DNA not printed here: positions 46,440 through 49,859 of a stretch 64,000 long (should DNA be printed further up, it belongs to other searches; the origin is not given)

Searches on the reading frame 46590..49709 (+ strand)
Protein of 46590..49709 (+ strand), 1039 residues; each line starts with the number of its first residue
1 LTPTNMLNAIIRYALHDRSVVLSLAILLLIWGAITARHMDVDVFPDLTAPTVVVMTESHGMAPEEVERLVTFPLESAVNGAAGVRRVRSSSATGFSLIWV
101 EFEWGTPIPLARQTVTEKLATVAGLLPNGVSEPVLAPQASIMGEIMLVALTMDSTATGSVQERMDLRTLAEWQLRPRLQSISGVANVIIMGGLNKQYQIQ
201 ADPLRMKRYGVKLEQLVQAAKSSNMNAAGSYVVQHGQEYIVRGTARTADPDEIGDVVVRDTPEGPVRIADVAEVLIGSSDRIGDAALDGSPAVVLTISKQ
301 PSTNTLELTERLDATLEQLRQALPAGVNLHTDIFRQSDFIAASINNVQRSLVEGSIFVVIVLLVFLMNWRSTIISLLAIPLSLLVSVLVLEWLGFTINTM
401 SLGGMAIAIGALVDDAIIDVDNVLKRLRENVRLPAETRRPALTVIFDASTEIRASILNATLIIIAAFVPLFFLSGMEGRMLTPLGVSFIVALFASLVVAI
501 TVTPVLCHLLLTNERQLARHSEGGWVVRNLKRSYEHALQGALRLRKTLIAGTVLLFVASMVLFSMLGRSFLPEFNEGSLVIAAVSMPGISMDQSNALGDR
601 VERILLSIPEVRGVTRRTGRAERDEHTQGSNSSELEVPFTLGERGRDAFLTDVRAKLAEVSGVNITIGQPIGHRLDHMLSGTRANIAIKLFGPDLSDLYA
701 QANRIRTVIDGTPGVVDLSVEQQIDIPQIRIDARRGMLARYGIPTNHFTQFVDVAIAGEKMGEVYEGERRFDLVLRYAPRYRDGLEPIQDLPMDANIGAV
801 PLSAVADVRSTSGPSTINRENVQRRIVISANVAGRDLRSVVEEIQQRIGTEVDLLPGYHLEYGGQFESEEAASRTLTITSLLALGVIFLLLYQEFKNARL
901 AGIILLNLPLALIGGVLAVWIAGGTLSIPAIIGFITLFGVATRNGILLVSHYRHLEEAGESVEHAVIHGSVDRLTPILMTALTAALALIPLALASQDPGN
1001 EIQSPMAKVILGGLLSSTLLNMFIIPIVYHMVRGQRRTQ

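Call 97: search_protein_families(library=pfam, proteins=[window:46590-49709:+], max_evalue=0.001)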
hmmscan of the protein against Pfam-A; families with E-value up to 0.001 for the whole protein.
window:46590-49709:+ (1039 aa): 3 families
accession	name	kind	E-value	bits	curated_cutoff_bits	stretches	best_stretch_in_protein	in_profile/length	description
PF00873.25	ACR_tran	-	2.4e-270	900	28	1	10-1032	1-1020/1021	AcrB/AcrD/AcrF family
PF03176.21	MMPL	-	1.2e-11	44.6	20.5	2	868-1020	137-290/333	MMPL family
PF02355.23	SecD_SecF_C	-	0.00012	22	20.5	0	875-1025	32-183/189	Protein export membrane protein SecD/SecF, C-terminal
